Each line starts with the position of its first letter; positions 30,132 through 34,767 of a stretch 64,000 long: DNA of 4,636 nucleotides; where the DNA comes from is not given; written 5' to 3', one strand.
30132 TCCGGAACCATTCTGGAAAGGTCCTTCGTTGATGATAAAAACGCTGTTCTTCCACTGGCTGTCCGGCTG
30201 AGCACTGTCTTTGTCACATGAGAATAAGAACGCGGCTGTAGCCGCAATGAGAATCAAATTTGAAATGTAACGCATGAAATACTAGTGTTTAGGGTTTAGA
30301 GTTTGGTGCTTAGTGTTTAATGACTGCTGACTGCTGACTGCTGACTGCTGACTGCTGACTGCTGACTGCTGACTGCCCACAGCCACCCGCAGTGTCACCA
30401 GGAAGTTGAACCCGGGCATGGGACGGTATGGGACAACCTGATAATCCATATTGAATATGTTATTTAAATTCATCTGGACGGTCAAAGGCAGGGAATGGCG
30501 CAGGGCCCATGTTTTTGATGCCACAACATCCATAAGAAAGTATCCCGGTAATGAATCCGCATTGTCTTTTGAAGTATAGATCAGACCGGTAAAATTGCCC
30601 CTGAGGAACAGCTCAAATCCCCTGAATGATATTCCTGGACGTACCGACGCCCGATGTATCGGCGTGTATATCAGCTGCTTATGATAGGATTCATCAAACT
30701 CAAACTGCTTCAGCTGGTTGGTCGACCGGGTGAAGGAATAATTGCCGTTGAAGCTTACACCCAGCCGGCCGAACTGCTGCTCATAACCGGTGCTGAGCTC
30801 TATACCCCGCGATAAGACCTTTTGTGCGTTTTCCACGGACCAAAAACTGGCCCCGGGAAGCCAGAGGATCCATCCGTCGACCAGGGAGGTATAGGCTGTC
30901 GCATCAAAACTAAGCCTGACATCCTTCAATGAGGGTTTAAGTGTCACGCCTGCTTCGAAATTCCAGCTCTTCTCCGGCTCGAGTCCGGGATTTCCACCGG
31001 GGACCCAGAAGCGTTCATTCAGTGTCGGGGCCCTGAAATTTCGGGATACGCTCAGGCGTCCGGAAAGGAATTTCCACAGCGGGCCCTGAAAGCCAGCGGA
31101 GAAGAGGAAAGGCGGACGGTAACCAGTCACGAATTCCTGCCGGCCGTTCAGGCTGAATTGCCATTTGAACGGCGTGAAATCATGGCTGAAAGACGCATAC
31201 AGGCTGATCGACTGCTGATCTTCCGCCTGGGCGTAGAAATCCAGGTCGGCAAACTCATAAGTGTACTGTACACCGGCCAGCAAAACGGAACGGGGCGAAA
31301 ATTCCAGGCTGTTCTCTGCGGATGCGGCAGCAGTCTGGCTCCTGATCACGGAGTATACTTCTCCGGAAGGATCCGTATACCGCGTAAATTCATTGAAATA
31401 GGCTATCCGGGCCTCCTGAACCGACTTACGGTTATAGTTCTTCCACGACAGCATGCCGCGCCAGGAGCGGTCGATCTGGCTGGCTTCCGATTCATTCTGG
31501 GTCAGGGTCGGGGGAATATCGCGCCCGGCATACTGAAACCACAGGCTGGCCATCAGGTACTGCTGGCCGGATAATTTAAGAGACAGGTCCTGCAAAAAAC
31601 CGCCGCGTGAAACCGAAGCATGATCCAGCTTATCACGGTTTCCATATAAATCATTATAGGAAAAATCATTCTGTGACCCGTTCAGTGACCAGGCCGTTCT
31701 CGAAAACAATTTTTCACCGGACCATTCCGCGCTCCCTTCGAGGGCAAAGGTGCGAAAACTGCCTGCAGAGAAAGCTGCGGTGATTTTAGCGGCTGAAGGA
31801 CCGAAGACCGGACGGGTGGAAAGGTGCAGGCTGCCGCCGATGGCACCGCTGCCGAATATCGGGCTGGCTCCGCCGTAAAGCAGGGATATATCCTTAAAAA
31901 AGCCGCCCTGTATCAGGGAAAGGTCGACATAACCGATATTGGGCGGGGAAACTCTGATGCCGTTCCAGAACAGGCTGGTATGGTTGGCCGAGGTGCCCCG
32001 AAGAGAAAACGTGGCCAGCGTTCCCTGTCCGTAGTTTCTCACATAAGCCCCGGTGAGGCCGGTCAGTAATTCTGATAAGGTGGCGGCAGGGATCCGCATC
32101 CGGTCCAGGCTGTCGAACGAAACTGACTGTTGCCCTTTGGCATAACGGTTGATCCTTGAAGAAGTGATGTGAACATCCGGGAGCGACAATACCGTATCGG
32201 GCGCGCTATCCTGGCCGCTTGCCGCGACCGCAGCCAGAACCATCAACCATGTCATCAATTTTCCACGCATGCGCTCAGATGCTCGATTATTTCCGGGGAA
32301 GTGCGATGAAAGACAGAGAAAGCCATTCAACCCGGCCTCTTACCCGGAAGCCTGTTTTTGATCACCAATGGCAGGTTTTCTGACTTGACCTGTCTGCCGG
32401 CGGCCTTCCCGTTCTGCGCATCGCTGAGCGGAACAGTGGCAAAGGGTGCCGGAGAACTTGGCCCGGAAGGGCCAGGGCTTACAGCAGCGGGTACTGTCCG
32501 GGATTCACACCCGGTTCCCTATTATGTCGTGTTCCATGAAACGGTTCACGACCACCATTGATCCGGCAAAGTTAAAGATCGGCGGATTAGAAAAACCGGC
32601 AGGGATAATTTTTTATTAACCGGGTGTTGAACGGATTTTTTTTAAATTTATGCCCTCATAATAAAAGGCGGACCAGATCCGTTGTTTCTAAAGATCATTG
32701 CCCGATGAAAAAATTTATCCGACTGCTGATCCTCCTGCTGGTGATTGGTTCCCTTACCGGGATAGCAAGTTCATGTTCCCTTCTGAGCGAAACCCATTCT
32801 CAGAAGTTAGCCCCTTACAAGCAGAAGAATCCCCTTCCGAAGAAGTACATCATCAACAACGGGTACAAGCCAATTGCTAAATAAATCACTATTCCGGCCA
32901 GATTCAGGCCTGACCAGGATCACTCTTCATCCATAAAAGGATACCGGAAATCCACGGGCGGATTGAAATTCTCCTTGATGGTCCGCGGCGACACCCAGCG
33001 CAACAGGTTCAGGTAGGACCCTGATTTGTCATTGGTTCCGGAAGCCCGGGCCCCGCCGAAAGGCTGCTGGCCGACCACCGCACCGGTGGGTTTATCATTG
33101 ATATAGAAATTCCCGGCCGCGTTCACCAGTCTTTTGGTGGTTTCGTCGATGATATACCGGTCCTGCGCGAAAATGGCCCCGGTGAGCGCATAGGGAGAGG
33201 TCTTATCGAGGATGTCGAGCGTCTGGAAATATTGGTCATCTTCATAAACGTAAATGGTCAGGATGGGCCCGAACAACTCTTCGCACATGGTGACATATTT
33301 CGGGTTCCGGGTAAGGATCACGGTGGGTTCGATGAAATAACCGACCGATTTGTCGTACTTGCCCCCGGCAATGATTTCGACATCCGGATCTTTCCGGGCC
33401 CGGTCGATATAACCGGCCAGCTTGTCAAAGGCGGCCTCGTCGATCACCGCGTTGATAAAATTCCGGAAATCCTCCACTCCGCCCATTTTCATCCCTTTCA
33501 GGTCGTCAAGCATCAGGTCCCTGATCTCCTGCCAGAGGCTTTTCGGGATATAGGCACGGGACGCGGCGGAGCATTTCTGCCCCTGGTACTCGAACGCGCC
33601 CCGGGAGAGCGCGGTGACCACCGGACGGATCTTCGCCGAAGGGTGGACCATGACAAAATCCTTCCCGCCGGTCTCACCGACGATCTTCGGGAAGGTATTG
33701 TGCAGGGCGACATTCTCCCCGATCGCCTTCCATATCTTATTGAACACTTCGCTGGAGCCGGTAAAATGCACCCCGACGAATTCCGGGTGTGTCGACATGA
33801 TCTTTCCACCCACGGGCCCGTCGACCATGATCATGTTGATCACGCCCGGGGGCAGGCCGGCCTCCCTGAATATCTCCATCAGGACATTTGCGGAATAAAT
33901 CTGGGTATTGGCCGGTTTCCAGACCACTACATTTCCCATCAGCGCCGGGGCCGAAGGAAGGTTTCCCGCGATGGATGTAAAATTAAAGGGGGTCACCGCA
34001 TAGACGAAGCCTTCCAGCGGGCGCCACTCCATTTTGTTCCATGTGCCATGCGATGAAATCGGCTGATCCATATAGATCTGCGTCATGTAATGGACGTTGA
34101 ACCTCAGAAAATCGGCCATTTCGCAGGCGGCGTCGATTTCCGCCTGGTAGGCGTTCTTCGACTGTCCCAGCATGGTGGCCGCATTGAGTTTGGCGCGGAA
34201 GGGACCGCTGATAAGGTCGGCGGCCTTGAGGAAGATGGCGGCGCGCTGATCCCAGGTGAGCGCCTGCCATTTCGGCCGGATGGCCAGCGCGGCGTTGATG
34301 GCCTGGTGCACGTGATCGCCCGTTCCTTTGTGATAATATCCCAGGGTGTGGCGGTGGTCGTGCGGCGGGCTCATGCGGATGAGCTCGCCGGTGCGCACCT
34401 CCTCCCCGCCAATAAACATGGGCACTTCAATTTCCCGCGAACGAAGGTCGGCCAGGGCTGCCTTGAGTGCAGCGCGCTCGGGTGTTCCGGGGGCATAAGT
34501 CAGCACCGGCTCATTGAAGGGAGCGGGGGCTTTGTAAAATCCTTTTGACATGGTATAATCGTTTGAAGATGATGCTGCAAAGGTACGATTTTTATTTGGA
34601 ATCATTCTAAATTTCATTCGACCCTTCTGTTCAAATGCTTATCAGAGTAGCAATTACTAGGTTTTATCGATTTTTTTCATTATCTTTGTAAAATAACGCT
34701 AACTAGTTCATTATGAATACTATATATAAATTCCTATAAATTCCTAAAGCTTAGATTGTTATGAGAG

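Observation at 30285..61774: Gene boundaries across the window are built from modular tandem 7-8 nt arrays, an architecture I cannot assign to a described element class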

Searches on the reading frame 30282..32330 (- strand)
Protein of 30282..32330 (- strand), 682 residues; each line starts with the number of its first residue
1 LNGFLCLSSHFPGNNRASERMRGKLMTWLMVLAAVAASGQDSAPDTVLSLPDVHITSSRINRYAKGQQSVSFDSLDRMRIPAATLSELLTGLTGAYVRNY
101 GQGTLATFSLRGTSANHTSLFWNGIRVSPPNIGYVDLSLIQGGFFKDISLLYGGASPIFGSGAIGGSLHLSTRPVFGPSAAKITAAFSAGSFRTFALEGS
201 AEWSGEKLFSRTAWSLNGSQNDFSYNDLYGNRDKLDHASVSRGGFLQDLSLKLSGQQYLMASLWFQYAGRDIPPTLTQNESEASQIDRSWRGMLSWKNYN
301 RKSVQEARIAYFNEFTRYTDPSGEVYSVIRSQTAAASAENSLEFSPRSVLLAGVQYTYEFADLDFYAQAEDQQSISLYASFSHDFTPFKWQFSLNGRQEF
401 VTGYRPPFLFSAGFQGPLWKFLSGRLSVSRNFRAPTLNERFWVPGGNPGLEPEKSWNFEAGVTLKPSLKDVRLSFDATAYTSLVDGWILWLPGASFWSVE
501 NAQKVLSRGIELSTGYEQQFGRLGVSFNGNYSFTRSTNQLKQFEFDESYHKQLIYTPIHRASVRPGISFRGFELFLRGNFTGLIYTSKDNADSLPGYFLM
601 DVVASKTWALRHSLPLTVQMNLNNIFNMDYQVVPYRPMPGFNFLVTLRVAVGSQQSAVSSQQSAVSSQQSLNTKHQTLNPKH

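Call 20: search_protein_families(library=pfam, proteins=[window:30282-32330:-])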
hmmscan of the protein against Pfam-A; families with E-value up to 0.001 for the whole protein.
window:30282-32330:- (682 aa): 2 families
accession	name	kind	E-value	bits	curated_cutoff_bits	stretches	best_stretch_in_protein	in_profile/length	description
PF00593.30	TonB_dep_Rec_b-barrel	-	7.1e-32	112.2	27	1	244-625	38-436/436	TonB dependent receptor-like, beta-barrel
PF07715.20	Plug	-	1.3e-13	51.8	23.9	1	70-166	12-106/107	TonB-dependent Receptor Plug Domain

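Call 35: list_cluster_members(proteins=[window:30282-32330:-, window:49760-50638:-, window:50805-52232:+, window:39150-40106:-, window:40618-41523:+, window:61781-62599:+, window:48834-49694:+, window:29223-30275:-])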
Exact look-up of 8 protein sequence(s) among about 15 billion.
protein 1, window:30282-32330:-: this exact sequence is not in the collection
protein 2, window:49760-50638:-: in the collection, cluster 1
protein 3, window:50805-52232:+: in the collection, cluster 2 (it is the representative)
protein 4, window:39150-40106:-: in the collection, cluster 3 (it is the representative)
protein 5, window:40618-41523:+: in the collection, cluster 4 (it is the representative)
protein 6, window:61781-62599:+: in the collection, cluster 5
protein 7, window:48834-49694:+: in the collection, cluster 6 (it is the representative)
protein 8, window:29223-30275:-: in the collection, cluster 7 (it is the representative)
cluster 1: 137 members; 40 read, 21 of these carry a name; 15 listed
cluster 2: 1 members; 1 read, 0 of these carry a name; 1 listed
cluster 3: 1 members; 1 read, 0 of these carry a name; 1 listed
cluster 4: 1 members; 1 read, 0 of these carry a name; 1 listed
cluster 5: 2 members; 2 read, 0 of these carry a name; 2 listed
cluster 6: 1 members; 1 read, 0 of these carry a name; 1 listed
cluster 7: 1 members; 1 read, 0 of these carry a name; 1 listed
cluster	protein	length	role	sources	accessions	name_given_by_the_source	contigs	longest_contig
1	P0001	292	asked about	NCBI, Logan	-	-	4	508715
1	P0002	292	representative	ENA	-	-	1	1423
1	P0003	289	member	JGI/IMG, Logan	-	succinyl-CoA synthetase alpha subunit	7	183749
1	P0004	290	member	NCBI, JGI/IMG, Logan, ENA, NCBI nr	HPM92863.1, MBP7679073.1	MAG: succinate--CoA ligase subunit alpha [Bacteroidales bacterium] | succinate--CoA ligase subunit alpha [Bacteroidales bacterium]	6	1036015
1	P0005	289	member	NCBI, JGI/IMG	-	succinyl-CoA synthetase alpha subunit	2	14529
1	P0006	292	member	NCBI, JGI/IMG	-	succinyl-CoA synthetase alpha subunit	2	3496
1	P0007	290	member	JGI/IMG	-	succinyl-CoA synthetase alpha subunit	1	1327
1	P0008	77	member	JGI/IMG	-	succinyl-CoA synthetase alpha subunit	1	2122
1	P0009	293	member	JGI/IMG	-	succinyl-CoA synthetase alpha subunit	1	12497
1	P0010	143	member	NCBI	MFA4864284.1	MAG: CoA-binding protein, partial [Bacteroidales bacterium]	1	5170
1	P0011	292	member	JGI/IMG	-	succinyl-CoA synthetase alpha subunit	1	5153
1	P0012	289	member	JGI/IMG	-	succinyl-CoA synthetase alpha subunit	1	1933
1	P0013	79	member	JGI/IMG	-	succinyl-CoA synthetase alpha subunit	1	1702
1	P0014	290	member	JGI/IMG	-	succinyl-CoA synthetase alpha subunit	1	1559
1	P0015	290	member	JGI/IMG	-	succinyl-CoA synthetase alpha subunit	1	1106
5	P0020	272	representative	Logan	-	-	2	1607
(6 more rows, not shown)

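Call 40: find_encoding_contigs(protein=P0004, flank=10000, max_places=4)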
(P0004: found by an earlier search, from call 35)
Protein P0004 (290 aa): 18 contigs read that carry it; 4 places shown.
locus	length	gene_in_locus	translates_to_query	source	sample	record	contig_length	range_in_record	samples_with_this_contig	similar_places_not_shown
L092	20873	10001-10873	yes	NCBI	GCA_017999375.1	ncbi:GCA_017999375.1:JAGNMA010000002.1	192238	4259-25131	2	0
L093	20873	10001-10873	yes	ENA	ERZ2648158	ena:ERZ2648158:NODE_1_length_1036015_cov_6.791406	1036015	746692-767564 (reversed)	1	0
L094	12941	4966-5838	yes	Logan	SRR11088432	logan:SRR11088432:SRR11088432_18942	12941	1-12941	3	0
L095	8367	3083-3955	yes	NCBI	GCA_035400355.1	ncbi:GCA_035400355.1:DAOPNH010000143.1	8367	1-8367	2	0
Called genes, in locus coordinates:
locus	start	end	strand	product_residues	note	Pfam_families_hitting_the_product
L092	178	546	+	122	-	-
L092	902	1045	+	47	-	-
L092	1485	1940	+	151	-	PF04002:RadC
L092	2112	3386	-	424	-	PF21957:Zn_ribbon_16, PF19898:DUF6371, PF22292:DUF6965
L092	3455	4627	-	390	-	PF13481:AAA_25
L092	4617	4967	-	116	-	PF12728:HTH_17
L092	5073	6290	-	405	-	-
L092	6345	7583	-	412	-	PF13102:Phage_int_SAM_5, PF00589:Phage_integrase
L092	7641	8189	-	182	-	PF13384:HTH_23 (faint), PF12728:HTH_17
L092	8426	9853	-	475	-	PF10396:TrmE_N, PF12631:MnmE_helical, PF00071:Ras (weak), PF01926:MMR_HSR1, PF02421:FeoB_N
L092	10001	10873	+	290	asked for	PF02629:CoA_binding, PF13380:CoA_binding_2 (weak), PF13607:Succ_CoA_lig, PF00549:Ligase_CoA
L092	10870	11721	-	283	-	PF05036:SPOR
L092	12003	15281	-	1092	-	PF00932:LTD (faint), PF00041:fn3 (weak)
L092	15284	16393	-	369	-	PF04231:Endonuclease_1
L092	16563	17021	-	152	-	-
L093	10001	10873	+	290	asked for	PF02629:CoA_binding, PF13380:CoA_binding_2 (weak), PF13607:Succ_CoA_lig, PF00549:Ligase_CoA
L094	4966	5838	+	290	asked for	PF02629:CoA_binding, PF13380:CoA_binding_2 (weak), PF13607:Succ_CoA_lig, PF00549:Ligase_CoA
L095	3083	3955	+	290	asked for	PF02629:CoA_binding, PF13380:CoA_binding_2 (weak), PF13607:Succ_CoA_lig, PF00549:Ligase_CoA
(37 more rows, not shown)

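Call 41: find_encoding_contigs(protein=P0003, flank=10000, max_places=4)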
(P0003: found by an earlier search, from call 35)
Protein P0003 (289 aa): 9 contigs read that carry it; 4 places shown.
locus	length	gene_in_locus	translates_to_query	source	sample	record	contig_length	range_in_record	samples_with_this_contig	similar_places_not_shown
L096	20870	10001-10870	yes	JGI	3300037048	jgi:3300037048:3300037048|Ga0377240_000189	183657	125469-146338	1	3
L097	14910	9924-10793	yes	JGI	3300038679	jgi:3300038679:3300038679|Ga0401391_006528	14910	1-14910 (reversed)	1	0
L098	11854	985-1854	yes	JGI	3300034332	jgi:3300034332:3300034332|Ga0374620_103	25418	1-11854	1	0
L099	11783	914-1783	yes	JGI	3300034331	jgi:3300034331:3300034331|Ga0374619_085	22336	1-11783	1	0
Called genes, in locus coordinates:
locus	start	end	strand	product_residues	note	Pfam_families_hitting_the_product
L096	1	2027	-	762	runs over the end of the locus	-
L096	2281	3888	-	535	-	PF00884:Sulfatase, PF01663:Phosphodiest, PF16347:SGSH_C (weak)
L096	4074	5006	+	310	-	PF02469:Fasciclin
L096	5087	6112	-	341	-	PF00248:Aldo_ket_red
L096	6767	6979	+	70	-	PF13560:HTH_31, PF12844:HTH_19 (weak), PF01381:HTH_3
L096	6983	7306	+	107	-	PF13657:Couple_hipA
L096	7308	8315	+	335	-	PF07804:HipA_C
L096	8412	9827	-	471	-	PF10396:TrmE_N, PF12631:MnmE_helical, PF01926:MMR_HSR1, PF02421:FeoB_N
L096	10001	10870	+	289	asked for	PF02629:CoA_binding, PF13607:Succ_CoA_lig, PF00549:Ligase_CoA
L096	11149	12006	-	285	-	PF05036:SPOR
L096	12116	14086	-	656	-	PF00041:fn3 (weak), PF00932:LTD (weak)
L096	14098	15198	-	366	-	PF04231:Endonuclease_1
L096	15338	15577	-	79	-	-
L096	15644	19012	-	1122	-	PF18962:Por_Secre_tail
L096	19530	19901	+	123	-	PF05635:23S_rRNA_IVP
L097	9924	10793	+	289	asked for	PF02629:CoA_binding, PF13607:Succ_CoA_lig, PF00549:Ligase_CoA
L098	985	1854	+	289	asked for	PF02629:CoA_binding, PF13607:Succ_CoA_lig, PF00549:Ligase_CoA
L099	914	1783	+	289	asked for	PF02629:CoA_binding, PF13607:Succ_CoA_lig, PF00549:Ligase_CoA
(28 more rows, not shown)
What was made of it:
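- Tried and rejected: Orthologous loci came from SucD cluster members instead (calls 35, 40, 41).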

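Call 78: find_encoding_contigs(protein=P0020, flank=3000, max_places=6)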
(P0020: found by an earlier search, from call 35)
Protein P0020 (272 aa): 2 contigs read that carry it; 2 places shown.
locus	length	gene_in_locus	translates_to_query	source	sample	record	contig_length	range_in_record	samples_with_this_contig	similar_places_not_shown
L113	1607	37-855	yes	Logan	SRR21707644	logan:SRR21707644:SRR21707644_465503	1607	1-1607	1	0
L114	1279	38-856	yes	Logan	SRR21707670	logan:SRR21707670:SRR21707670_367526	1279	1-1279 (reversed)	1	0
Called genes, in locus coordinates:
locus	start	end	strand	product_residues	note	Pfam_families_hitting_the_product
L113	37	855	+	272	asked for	PF00793:DAHP_synth_1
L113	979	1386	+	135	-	-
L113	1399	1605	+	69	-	?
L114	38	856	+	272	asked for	PF00793:DAHP_synth_1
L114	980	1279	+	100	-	?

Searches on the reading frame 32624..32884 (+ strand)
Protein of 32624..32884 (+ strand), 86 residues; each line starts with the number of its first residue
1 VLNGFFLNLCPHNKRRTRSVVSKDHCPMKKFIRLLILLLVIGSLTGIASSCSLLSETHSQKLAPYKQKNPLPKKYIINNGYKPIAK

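Call 72: search_protein_families(library=pfam, proteins=[window:32624-32884:+], max_evalue=0.00001)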
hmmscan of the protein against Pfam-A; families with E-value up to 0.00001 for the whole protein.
window:32624-32884:+ (86 aa): 0 families

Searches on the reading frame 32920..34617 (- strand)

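Call 71: search_protein_families(library=pfam, proteins=[window:32920-34617:-], max_evalue=0.00001)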
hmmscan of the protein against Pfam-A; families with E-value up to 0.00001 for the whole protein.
window:32920-34617:- (565 aa): 1 family
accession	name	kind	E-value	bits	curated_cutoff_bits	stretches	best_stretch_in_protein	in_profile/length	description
PF00171.27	Aldedh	-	1e-90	304.9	23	1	82-535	11-450/461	Aldehyde dehydrogenase family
